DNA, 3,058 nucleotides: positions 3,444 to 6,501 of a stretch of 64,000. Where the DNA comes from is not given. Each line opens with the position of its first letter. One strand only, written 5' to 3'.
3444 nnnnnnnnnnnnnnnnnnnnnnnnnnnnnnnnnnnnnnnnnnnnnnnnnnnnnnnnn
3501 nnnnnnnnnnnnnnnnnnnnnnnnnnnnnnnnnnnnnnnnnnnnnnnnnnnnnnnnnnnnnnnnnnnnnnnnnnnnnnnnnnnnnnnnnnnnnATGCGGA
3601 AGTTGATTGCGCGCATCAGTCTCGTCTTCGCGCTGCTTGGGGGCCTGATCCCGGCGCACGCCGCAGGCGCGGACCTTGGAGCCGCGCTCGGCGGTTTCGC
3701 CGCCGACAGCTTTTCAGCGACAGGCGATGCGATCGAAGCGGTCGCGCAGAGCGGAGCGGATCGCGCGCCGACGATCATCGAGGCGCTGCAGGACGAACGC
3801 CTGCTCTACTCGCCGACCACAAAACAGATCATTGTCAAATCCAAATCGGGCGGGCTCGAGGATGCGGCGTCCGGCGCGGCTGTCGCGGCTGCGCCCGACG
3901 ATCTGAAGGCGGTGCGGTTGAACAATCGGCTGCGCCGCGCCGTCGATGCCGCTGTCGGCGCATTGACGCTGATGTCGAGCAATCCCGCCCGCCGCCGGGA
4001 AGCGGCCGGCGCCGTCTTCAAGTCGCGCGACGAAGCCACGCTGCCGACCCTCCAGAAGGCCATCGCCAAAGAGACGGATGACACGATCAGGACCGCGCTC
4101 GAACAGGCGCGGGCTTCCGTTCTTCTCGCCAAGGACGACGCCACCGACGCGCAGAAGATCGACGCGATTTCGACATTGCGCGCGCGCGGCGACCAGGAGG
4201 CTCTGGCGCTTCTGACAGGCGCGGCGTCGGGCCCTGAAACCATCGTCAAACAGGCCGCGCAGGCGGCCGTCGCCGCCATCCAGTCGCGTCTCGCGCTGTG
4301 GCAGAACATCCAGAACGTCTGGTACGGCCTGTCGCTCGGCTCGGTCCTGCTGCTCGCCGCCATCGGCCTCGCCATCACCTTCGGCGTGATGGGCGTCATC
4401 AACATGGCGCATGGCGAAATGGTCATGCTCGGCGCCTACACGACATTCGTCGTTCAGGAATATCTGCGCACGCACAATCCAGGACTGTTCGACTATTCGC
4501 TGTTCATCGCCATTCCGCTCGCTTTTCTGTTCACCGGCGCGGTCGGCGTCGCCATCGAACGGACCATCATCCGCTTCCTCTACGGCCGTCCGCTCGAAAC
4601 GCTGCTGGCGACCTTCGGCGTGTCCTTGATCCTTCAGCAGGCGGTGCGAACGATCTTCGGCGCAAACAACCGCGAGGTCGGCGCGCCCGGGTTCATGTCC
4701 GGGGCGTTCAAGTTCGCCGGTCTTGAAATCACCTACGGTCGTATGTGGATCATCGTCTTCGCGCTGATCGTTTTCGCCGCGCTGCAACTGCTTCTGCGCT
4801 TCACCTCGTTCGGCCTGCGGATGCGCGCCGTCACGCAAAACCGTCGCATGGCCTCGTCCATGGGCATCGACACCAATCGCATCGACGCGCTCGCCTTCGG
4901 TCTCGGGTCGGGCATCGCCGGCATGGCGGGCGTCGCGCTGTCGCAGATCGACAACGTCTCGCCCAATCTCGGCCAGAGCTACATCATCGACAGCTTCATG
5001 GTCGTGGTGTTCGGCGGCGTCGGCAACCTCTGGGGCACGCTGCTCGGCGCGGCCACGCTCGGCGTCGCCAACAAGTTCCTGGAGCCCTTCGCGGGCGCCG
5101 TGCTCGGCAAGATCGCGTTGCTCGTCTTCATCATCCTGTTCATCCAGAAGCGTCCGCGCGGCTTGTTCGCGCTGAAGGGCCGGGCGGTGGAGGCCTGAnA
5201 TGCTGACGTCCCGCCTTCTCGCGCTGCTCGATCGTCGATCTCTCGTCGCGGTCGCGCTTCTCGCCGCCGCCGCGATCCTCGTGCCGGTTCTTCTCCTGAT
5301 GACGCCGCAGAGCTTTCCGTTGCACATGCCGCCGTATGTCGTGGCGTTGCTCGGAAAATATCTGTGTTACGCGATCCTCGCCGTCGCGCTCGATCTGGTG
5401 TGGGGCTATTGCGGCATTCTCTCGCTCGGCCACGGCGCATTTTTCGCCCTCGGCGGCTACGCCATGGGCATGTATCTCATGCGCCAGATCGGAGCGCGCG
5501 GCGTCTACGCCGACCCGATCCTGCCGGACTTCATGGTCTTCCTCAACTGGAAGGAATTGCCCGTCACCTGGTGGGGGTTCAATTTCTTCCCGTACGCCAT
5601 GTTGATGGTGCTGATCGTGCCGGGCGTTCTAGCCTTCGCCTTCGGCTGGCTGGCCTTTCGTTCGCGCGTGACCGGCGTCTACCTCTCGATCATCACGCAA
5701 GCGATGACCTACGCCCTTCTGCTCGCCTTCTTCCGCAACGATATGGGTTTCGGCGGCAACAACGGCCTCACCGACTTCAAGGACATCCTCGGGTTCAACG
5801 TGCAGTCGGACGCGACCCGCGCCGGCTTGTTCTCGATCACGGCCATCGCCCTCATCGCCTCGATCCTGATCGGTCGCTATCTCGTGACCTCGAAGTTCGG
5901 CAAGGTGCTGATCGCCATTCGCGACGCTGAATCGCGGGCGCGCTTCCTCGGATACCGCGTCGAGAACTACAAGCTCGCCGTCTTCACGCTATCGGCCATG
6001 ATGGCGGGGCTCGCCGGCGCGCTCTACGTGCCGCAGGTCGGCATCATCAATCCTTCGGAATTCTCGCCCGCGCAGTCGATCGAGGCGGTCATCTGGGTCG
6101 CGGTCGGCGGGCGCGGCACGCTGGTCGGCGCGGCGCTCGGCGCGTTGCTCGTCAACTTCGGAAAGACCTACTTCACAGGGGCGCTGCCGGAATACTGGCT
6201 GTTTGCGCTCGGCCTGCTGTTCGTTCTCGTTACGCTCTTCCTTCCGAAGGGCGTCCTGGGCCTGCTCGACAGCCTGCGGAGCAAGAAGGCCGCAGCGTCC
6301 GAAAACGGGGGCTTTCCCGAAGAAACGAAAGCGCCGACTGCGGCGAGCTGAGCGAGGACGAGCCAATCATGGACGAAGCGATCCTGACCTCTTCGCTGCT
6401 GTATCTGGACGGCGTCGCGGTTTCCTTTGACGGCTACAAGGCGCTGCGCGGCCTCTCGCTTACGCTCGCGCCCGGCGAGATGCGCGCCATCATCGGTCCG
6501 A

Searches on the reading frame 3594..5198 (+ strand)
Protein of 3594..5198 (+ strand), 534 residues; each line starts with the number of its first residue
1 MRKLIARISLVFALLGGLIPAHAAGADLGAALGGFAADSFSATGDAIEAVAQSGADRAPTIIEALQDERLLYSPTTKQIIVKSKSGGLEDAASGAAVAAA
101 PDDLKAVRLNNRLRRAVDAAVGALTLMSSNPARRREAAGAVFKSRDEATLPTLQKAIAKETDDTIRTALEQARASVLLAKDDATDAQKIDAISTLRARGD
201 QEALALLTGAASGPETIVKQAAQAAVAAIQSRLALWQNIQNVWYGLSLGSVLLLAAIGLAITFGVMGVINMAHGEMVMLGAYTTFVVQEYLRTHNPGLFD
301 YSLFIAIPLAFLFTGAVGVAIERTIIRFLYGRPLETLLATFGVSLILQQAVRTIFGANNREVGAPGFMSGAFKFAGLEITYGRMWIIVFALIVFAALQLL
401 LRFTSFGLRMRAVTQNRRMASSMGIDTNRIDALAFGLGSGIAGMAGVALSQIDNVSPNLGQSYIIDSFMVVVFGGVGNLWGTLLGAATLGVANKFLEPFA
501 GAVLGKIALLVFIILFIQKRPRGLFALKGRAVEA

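Call 53: search_protein_families(library=pfam, proteins=[window:3594-5198:+], max_evalue=0.00001)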
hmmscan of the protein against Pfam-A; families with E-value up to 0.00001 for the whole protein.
window:3594-5198:+ (534 aa): 1 family
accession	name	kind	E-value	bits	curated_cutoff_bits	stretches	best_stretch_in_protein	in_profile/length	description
PF02653.21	BPD_transp_2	-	5.7e-47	160.5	26.8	1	244-516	4-265/269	Branched-chain amino acid transport system / permease component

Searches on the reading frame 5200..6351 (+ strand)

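Call 53: search_protein_families(library=pfam, proteins=[window:5200-6351:+], max_evalue=0.00001)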
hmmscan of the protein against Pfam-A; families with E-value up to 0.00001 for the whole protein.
window:5200-6351:+ (383 aa): 1 family
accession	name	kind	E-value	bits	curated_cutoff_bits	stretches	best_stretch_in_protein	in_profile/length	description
PF02653.21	BPD_transp_2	-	4.2e-44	151.1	26.8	1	48-344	3-268/269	Branched-chain amino acid transport system / permease component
